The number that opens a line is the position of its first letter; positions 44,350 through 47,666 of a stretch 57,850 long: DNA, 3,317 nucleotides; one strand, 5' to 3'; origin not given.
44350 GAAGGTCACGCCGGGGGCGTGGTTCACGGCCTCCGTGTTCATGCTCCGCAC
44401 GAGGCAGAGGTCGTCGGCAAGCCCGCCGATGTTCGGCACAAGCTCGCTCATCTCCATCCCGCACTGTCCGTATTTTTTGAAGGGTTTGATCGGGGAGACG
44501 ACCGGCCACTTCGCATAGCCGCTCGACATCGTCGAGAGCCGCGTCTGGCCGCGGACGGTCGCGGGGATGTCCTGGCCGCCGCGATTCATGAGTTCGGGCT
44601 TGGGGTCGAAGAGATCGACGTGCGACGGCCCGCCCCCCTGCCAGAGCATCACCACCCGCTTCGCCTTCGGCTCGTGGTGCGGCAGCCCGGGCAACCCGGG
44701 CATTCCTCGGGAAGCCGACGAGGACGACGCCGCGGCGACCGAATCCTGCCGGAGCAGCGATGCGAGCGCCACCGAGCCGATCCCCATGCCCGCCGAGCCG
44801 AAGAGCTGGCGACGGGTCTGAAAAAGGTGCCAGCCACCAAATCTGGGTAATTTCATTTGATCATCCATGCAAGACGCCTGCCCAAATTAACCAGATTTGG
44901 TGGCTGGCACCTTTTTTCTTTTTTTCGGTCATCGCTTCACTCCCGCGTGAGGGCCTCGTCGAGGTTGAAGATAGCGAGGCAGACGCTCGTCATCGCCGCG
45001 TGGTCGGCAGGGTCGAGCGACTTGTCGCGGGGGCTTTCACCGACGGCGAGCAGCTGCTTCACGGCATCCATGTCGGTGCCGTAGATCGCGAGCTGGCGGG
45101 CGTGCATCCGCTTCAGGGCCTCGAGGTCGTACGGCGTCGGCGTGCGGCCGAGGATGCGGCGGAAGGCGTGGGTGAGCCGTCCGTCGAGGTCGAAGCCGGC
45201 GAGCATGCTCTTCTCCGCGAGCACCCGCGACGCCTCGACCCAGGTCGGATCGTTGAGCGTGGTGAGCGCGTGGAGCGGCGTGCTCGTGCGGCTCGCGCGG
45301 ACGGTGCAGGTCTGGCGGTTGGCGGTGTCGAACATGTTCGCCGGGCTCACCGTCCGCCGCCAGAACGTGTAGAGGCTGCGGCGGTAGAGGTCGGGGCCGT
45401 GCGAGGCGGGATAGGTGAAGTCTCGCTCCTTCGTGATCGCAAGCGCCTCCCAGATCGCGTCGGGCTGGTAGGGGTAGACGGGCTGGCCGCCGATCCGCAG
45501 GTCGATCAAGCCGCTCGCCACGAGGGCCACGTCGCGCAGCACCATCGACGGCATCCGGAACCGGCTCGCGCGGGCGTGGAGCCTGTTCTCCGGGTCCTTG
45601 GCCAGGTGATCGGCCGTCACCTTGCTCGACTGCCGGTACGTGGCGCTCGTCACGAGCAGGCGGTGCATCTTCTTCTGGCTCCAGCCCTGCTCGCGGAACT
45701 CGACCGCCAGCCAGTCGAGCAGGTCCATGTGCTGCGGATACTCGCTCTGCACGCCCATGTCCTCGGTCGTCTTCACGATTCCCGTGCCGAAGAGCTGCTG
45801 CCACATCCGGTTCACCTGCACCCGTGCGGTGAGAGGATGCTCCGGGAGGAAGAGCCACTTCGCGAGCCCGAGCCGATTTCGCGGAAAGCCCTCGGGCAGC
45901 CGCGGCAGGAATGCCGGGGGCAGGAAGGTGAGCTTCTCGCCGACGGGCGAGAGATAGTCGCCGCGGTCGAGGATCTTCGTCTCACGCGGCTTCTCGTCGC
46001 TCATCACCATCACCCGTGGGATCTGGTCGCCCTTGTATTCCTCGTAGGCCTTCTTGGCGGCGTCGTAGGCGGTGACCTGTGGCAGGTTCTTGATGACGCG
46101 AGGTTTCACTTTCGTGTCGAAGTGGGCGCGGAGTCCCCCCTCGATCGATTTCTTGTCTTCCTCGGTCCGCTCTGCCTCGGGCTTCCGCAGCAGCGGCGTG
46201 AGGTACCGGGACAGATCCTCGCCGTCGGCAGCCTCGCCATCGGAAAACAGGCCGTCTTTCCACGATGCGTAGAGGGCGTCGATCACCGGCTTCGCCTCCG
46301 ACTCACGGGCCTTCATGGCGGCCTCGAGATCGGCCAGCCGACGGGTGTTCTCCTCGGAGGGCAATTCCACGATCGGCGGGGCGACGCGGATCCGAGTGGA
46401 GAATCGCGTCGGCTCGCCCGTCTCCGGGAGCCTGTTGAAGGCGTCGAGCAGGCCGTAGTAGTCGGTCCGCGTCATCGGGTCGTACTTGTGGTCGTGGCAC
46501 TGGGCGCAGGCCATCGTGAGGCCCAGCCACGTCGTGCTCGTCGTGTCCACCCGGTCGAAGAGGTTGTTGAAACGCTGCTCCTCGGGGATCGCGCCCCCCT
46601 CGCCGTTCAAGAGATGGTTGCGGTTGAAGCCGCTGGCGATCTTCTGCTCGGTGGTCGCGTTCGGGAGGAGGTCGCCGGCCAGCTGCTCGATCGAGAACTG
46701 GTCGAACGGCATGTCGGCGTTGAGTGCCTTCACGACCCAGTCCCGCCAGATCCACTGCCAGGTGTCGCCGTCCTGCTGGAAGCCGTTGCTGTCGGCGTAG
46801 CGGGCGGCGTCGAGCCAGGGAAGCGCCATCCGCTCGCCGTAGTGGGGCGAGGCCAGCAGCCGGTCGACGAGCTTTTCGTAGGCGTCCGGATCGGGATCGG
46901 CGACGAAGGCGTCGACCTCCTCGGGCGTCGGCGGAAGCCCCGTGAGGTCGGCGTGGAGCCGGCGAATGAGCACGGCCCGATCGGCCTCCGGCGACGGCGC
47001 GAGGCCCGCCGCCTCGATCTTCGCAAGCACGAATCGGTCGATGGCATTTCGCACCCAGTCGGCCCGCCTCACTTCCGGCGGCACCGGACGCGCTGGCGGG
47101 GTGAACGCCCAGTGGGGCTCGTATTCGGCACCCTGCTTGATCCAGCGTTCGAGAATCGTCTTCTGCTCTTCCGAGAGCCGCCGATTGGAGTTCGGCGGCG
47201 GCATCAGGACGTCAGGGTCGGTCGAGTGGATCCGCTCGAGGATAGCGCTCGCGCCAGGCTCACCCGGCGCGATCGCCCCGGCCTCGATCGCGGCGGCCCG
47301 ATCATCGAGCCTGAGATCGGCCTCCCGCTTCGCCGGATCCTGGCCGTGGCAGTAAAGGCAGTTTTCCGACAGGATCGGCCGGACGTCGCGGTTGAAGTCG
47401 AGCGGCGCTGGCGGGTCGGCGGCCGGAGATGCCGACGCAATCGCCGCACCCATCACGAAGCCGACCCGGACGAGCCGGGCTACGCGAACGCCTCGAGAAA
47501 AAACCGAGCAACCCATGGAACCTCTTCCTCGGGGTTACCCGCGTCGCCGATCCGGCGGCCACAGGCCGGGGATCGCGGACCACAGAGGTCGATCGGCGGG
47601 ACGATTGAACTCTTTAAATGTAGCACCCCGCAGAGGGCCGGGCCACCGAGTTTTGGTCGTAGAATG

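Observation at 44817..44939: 96-nt perfect palindromic element inserted at the PSD1/DUF1501 junction; its loop now supplies the DUF1501 start codon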

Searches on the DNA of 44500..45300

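Call 49: search_rna_families(source=window, start=44500, end=45300, threshold=evalue, max_evalue=1)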
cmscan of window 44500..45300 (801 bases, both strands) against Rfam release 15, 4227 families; matches with E-value up to 1: 3.
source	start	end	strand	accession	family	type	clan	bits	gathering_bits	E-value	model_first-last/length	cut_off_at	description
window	44820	44918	+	RF03360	mir-3156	Gene; miRNA;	-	33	76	0.00014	1-77/77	no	mir-3156 microRNA precursor family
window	44827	44911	-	RF03401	mir-1323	Gene; miRNA;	-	22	98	0.052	1-73/73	no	mir-1323 microRNA precursor family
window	44812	44922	+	RF04279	mir-H20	Gene; miRNA;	CL00141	20.2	99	0.53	1-82/82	no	mir-H20 microRNA precursor family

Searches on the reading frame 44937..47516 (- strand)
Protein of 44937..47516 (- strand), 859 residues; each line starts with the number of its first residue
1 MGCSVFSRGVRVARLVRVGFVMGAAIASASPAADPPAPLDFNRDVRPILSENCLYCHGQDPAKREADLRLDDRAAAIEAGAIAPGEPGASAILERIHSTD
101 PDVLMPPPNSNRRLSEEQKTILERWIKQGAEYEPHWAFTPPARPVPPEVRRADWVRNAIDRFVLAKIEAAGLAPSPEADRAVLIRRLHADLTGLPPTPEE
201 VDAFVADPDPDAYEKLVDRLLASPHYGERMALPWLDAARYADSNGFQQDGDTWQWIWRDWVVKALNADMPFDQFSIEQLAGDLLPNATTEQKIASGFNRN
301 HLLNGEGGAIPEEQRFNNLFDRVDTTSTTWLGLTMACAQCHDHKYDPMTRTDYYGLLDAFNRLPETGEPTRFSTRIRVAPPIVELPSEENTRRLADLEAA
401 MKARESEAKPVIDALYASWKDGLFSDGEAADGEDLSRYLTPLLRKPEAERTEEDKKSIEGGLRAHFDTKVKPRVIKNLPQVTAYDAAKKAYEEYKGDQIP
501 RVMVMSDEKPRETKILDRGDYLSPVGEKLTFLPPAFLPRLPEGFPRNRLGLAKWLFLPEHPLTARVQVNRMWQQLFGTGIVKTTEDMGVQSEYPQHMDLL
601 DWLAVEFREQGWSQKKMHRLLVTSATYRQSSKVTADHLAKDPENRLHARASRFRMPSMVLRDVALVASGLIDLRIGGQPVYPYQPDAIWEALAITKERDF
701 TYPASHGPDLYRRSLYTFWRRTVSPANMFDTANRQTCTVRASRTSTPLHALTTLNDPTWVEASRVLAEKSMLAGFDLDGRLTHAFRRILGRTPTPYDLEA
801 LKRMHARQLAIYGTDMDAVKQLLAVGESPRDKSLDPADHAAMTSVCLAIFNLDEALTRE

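Call 23: search_protein_families(library=pfam, proteins=[window:44937-47516:-])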
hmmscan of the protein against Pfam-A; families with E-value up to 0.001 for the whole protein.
window:44937-47516:- (859 aa): 3 families
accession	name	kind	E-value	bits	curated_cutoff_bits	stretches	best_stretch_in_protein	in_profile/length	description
PF07587.16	PSD1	-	1.7e-89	299.9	28.5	1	547-804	1-243/244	Protein of unknown function (DUF1553)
PF07583.16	PSCyt2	-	8.3e-86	287.7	29.8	1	159-363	2-207/209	Protein of unknown function (DUF1549)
PF07635.16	PSCyt1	-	6.3e-14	52.8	22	1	53-108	1-58/59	Planctomycete cytochrome C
